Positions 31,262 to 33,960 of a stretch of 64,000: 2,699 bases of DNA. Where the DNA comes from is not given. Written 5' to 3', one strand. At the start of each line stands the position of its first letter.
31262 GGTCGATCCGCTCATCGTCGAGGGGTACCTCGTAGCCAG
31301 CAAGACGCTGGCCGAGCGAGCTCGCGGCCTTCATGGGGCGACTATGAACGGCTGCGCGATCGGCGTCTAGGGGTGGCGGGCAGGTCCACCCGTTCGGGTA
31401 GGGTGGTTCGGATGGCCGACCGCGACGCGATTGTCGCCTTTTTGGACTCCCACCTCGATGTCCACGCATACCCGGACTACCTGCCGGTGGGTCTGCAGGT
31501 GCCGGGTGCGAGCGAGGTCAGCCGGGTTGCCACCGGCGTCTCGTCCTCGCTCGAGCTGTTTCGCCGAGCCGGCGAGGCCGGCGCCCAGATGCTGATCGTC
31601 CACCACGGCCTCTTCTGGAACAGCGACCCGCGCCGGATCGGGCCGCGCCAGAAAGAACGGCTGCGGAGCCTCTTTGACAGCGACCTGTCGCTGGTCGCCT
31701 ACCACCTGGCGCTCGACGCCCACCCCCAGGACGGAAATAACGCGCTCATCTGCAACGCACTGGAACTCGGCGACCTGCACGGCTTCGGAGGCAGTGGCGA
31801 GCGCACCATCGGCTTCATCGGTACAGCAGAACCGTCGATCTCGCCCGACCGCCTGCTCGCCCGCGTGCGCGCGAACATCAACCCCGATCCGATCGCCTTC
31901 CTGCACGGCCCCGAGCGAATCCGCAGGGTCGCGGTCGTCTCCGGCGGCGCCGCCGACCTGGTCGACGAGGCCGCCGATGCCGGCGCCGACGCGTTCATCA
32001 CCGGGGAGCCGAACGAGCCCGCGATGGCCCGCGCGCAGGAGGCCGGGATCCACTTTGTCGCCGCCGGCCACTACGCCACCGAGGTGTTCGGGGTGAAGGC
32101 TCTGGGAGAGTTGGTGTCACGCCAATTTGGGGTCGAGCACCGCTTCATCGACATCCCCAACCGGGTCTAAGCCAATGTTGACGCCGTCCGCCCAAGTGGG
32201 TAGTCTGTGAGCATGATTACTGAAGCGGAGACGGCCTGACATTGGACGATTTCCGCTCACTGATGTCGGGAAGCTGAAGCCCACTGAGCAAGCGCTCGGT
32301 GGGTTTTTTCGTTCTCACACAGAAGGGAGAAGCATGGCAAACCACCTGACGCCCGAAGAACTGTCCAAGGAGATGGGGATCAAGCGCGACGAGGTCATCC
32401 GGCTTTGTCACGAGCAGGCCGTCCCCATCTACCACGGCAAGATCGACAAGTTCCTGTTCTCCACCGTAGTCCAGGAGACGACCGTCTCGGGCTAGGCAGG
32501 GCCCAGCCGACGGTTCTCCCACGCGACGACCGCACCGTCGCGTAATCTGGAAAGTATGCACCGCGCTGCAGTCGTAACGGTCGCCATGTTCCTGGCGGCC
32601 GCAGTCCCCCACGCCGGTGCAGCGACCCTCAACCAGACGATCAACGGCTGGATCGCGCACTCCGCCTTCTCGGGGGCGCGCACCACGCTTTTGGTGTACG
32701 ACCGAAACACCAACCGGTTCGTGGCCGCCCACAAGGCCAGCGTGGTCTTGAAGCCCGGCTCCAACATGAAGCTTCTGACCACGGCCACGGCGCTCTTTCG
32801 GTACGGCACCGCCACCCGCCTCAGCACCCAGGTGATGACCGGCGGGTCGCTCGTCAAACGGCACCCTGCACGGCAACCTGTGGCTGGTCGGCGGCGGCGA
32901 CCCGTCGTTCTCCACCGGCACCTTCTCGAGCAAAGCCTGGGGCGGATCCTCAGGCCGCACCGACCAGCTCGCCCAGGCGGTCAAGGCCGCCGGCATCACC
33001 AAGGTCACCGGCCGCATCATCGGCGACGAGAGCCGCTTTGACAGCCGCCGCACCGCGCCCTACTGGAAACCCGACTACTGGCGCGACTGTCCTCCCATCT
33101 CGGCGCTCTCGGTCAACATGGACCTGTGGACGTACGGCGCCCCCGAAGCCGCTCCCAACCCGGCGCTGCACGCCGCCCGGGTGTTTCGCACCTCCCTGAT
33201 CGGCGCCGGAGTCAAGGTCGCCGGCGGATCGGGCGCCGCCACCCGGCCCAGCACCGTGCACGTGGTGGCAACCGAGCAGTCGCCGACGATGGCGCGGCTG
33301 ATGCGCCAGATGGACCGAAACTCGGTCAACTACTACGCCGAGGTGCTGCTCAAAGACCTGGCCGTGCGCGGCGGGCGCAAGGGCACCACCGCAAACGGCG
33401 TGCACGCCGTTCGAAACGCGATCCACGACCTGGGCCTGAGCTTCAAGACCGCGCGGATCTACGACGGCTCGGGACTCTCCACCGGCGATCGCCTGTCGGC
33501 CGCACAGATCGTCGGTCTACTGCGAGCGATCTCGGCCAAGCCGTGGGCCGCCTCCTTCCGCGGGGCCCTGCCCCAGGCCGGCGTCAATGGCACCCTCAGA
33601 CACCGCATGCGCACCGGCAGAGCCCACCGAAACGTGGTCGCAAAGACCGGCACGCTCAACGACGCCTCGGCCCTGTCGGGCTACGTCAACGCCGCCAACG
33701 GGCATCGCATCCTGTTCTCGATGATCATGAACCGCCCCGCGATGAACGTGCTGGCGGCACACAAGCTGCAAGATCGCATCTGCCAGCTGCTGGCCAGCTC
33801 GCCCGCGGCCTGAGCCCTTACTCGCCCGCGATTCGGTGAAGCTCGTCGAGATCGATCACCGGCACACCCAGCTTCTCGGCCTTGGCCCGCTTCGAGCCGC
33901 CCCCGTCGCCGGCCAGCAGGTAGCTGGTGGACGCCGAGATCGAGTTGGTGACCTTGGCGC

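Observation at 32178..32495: Promoter, ~95-nt leader and strong canonical terminator immediately upstream of an unlisted 53-aa HTH-like ORF: candidate attenuator, riboswitch or sRNA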

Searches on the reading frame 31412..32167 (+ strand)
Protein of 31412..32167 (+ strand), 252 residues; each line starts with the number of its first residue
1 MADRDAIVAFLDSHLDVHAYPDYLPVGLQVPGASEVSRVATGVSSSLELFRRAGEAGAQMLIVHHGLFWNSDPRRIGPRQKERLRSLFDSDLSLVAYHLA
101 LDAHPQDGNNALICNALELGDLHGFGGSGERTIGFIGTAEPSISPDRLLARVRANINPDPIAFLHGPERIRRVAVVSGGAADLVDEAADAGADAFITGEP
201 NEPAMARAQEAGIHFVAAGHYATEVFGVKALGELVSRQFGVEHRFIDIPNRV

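Call 9: search_protein_families(library=pfam, proteins=[window:31412-32167:+], max_evalue=1)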
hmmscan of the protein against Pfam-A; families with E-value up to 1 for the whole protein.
seq(252 aa): 2 families
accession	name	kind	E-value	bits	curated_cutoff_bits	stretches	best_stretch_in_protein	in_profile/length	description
PF01784.24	DUF34_NIF3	-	3.9e-59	200.8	23.4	1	4-248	3-253/256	Duf34/NIF3 (NGG1p interacting factor 3)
PF02579.22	Nitro_FeMo-Co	-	0.04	14.6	26.3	1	178-219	40-82/94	Dinitrogenase iron-molybdenum cofactor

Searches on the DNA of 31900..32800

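Call 4: search_rna_families(source=window, start=31900, end=32800, threshold=evalue, max_evalue=10, show_alignments=3)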
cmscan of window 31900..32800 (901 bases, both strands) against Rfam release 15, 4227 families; matches with E-value up to 10: 1.
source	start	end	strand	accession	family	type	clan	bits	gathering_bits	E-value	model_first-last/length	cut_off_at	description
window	32248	32314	+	RF00236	ctRNA_pGA1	Gene; antisense;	-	18.1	45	0.76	1-79/79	no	ctRNA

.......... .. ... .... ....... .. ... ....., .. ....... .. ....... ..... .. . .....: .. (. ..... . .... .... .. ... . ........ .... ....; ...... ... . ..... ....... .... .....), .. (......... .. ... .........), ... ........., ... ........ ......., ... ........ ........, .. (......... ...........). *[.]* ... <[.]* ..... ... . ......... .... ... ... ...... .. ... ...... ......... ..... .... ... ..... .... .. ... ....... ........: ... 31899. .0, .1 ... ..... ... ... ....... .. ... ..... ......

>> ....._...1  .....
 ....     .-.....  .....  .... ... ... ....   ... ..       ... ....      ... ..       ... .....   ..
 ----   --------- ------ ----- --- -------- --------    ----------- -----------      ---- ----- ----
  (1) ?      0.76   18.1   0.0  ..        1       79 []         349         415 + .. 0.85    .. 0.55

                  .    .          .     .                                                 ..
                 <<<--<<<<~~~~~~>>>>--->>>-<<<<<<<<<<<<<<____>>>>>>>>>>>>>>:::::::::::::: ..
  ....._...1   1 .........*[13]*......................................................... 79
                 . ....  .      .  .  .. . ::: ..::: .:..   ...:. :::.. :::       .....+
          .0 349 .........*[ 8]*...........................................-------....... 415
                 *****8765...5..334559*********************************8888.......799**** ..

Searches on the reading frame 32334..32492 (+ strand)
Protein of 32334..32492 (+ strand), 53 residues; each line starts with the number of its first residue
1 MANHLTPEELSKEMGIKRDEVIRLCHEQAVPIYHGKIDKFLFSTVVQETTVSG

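Call 9: search_protein_families(library=pfam, proteins=[window:32334-32492:+], max_evalue=1)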
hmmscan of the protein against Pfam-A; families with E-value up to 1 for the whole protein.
seq(53 aa): 6 families
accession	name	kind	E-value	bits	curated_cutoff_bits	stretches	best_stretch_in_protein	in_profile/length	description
PF12728.13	HTH_17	-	0.028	15.1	27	1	5-36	2-31/51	Helix-turn-helix domain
PF13443.12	HTH_26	-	0.066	13.9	22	1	4-40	10-46/63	Cro/C1-type HTH DNA-binding domain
PF08587.17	UBA_2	-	0.072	13.6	23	1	9-22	8-21/45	Ubiquitin associated domain (UBA)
PF04760.21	IF2_N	-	0.074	13.3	25.3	1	6-25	5-24/53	Translation initiation factor IF-2, N-terminal region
PF23627.1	LisH_WDR26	-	0.12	12.2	27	1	8-24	2-18/45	WDR26 Lis-homology motif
PF21476.4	PF0610-like_N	-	0.19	12.4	33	1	4-22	14-32/50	PF0610-like, N-terminal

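Call 10: search_protein_families(library=ncbifam, proteins=[window:32334-32492:+], max_evalue=1)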
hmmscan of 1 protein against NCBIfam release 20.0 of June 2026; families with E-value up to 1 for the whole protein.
seq(53 aa): 2 families
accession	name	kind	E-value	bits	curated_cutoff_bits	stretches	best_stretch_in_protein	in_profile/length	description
TIGR01764.1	excise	domain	0.13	12.6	28.8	1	5-31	2-28/49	excisionase family DNA-binding protein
TIGR02607.1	antidote_HigA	equivalog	0.17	11.7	47.7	1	5-29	21-45/81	HigA family addiction module antitoxin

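Call 12: find_homologous_proteins(query=window:32334-32492:+)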
Query seq(53 aa) (53 aa): 1434 proteins with E <= 0.001 among 1434 candidates; the best 120 are listed.
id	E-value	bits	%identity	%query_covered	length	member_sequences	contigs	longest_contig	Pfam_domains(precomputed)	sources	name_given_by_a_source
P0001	3.8e-25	103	94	100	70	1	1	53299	-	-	-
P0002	9.5e-24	98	85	100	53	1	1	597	-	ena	-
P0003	2.3e-23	97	88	98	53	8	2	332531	-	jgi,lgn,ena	jgi:hypothetical protein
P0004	2.8e-23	97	87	100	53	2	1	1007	-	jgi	jgi:hypothetical protein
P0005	4.2e-21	90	94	89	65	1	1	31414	-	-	-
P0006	1.4e-20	89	83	98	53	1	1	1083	-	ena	-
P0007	1.8e-20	88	81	98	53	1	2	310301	-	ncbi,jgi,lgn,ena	jgi:hypothetical protein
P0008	3.4e-20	87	81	98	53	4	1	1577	-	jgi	-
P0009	7.9e-20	86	78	96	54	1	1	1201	-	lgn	-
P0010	8.9e-20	86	77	98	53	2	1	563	-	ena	-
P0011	9.1e-20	86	77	98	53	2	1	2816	-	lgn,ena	-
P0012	1.3e-19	86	79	98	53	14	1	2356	-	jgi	jgi:hypothetical protein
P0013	1.4e-19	86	79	98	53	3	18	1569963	-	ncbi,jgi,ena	jgi:hypothetical protein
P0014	1.8e-19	85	77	98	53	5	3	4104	-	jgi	jgi:hypothetical protein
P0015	2.0e-19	85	78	96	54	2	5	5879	-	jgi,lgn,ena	jgi:hypothetical protein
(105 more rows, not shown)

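Call 18: find_related_loci(query=window:32334-32492:+, collection=genome_contigs, flank=2500)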
Query seq(53 aa) (53 aa) in genome_contigs; peptide patterns used: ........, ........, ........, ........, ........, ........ (x = any residue, [..] = any of these).
599 stretches matched a pattern (row limit reached: there are more); 432 encode a relative of the query (tblastn E <= 1e-3); the best 80 are kept; 80 distinct loci.
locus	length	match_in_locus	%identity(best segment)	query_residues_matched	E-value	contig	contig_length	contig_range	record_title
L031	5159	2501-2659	100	1-53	5e-33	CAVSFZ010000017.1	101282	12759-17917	MAG: uncultured Actinomycetes bacterium isolate MFD02134.bin.1.51 genome assembly, contig: contig_30921, whole genome sh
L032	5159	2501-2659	100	1-53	5e-33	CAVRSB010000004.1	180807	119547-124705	MAG: uncultured Actinomycetes bacterium isolate MFD08988.bin.2.30 genome assembly, contig: contig_28400, whole genome sh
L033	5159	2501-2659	92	1-53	4e-31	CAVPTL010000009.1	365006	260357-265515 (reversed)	MAG: uncultured Actinomycetes bacterium isolate MFD09368.bin.1.228 genome assembly, contig: contig_28526, whole genome s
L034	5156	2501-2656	92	1-52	4e-30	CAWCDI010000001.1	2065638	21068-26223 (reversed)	MAG: uncultured Actinomycetes bacterium isolate MFD09368.bin.2.2 genome assembly, contig: contig_1814, whole genome shot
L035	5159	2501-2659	83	1-53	4e-28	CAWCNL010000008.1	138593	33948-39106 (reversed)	MAG: uncultured Actinomycetes bacterium isolate MFD05502.bin.3.96 genome assembly, contig: contig_66095, whole genome sh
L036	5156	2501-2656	81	1-52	9e-26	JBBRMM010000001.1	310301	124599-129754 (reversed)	MAG: Gaiellales bacterium isolate La1_metabat2.045 LA1C_B2.045_k141_343984L_310301_cov_135.1629, whole genome shotgun se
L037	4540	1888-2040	78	1-51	8e-25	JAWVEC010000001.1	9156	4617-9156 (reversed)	MAG: Gaiellales bacterium isolate BP_420 scaffold_1106197, whole genome shotgun sequence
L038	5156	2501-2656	77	1-52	1e-24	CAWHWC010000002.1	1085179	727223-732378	MAG: uncultured Actinomycetes bacterium isolate MFD06298.bin.3.39 genome assembly, contig: contig_22217, whole genome sh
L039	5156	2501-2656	75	1-52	6e-24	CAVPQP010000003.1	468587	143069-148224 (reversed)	MAG: uncultured Actinomycetes bacterium isolate MFD10113.bin.2.86 genome assembly, contig: contig_1637, whole genome sho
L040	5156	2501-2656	75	1-52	5e-24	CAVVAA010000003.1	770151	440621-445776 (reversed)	MAG: uncultured Actinomycetes bacterium isolate MFD05513.bin.2.233 genome assembly, contig: contig_2961, whole genome sh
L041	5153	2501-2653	75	1-51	5e-24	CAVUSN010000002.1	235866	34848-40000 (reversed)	MAG: uncultured Actinomycetes bacterium isolate MFD06085.bin.2.163 genome assembly, contig: contig_19489, whole genome s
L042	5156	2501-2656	75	1-52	6e-24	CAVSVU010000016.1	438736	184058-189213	MAG: uncultured Actinomycetes bacterium isolate MFD05841.bin.1.21 genome assembly, contig: contig_46396, whole genome sh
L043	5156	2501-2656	75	1-52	5e-24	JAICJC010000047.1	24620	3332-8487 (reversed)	MAG: Thermoleophilia bacterium isolate GZL_FP_2_bin.148 k141_3765212_length_24620_cov_35.9463, whole genome shotgun sequ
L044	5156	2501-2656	75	1-52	6e-24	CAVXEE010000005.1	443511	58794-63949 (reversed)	MAG: uncultured Actinomycetes bacterium isolate MFD02134.bin.2.215 genome assembly, contig: contig_43597, whole genome s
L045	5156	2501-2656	75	1-52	8e-24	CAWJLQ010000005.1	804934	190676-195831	MAG: uncultured Actinomycetes bacterium isolate MFD02416.bin.1.334 genome assembly, contig: contig_33984, whole genome s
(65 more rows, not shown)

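Call 49: predict_structure(alignment_id=A2)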
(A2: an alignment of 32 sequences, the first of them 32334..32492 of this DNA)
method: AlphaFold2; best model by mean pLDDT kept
length: 53 residues; sequences in the alignment: 32
mean_pLDDT: 90.9   pTM: 0.73
mean pLDDT of the five models: 90.9, 89.1, 88.6, 88.1, 86.7
residues with pLDDT >= 90: 43; 70-90: 7; 50-70: 3; < 50: 0
segments of 3 or more residues with pLDDT < 50: none
pLDDT, mean of each block of 10 residues (from residue 1): 89 95 95 95 89 61
secondary structure, 60 per line:
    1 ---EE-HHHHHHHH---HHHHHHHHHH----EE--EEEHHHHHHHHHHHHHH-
elements in order: H7-14 H18-27 E36-38 H39-52

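Call 51: search_solved_structures(query=A2, max_evalue=1)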
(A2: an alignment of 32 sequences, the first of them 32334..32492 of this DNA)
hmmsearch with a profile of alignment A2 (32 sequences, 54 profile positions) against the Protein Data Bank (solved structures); distinct sequences matched with E-value up to 1: 8.
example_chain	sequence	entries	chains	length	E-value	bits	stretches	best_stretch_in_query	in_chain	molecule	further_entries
3zfj_A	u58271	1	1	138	0.16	14.8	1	2-24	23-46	PNEUMOCOCCAL HISTIDINE TRIAD PROTEIN D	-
3d8p_A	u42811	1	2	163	0.24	14.3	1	19-41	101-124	acetyltransferase of GNAT family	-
8k60_F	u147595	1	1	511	0.34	13.8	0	6-24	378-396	RNA polymerase principal sigma factor HrdB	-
8dy7_F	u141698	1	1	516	0.35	13.8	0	6-24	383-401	RNA polymerase sigma factor SigA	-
8dy9_F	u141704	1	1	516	0.35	13.8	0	6-24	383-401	RNA polymerase sigma factor SigA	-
7vpz_F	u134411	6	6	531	0.36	13.7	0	6-24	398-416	RNA polymerase principal sigma factor HrdB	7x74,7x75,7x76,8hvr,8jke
7vpd_F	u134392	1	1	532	0.36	13.7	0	6-24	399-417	RNA polymerase sigma factor SigA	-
5tw1_F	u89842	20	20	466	0.92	12.4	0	6-24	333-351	RNA polymerase sigma factor SigA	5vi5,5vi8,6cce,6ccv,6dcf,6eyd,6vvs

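Call 52: fold_search(model_id=the predicted structure, library=pdb)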
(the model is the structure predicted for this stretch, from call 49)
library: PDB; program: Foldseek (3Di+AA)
matches with E <= 10: 371; with E <= 0.001: 0
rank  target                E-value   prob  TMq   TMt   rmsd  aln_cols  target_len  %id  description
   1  5i44_B                2.1e-01  0.92  0.66  0.54   3.2        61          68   18  Structure of RacA-DNA complex; P21 form (released 2016-05-04)
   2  6amk_A                3.5e-01  0.92  0.63  0.63   2.7        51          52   14  Structure of Streptomyces venezuelae BldC-whiI opt complex (released 2018-03-28)
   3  5i44_A                4.0e-01  0.87  0.66  0.55   2.9        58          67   19  Structure of RacA-DNA complex; P21 form (released 2016-05-04)
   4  8csh_A                4.6e-01  0.80  0.60  0.60   2.9        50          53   16  Structure of the DNA binding domain of pSK1 Par partition protein bound to centromere DNA (released 2022-08-10)
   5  7unv_x                4.6e-01  0.75  0.61  0.08   3.2        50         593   22  Pseudomonas aeruginosa 70S ribosome initiation complex bound to IF2-GDPCP (structure II-A) (released 2022-06-22)
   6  6ama_Y                4.9e-01  0.90  0.62  0.59   2.4        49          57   14  Structure of S. coelicolor/S. venezuelae BldC-smeA-ssfA complex to 3.09 Angstrom (released 2018-03-28)
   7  4b48                  4.9e-01  0.84  0.66  0.13   2.6        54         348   17  Bacterial translation initiation factor IF2 (1-363), complex with GTP (released 2013-05-29)
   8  6ama_B                5.6e-01  0.87  0.62  0.60   2.4        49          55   14  Structure of S. coelicolor/S. venezuelae BldC-smeA-ssfA complex to 3.09 Angstrom (released 2018-03-28)
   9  6ama_A                8.5e-01  0.69  0.61  0.60   3.0        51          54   14  Structure of S. coelicolor/S. venezuelae BldC-smeA-ssfA complex to 3.09 Angstrom (released 2018-03-28)
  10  1y6u_MODEL_1_A        9.1e-01  0.54  0.59  0.54   3.1        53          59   23  The Structure of the Excisionase (Xis) Protein from Conjugative Transposon Tn916 Provides Insights into the Re (released 2005-03-15)
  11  5i44_G                9.7e-01  0.85  0.77  0.62   2.2        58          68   16  Structure of RacA-DNA complex; P21 form (released 2016-05-04)
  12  4j2n_A                9.7e-01  0.77  0.67  0.66   3.4        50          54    6  Crystal Structure of mycobacteriophage Pukovnik Xis (released 2013-10-23)
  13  4b47                  9.7e-01  0.72  0.65  0.13   2.7        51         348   16  Bacterial translation initiation factor IF2 (1-363), complex with GDP at pH6.5 (released 2013-05-29)
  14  9d2f_S                9.7e-01  0.41  0.55  0.25   3.0        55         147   20  3D structure and atomic model of RS3 of mouse respiratory cilia (released 2025-08-13)
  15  4j2n_C                1.0e+00  0.84  0.70  0.67   2.0        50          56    6  Crystal Structure of mycobacteriophage Pukovnik Xis (released 2013-10-23)
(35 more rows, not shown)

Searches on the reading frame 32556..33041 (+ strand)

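Call 9: search_protein_families(library=pfam, proteins=[window:32556-33041:+], max_evalue=1)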
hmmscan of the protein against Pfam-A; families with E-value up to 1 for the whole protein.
window:32556-33041:+ (161 aa): 2 families
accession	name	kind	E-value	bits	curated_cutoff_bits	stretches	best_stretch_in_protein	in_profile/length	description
PF02113.21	Peptidase_S13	-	8.2e-11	41.7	22.8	1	26-103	2-79/444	D-Ala-D-Ala carboxypeptidase 3 (S13) family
PF10726.14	DUF2518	-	0.044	13.8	25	1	32-92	60-119/145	Protein of function (DUF2518)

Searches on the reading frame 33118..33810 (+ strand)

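Call 9: search_protein_families(library=pfam, proteins=[window:33118-33810:+], max_evalue=1)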
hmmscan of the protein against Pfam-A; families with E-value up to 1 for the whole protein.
window:33118-33810:+ (231 aa): 3 families
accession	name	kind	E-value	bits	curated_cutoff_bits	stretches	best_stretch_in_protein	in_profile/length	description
PF02113.21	Peptidase_S13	-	4.3e-49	167.9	22.8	1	13-225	229-441/444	D-Ala-D-Ala carboxypeptidase 3 (S13) family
PF04761.17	Phage_Treg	-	0.051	14.1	25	1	53-84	2-33/61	Lactococcus bacteriophage putative transcription regulator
PF13354.11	Beta-lactamase2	-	0.096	12.4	22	1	62-203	95-213/214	Beta-lactamase enzyme family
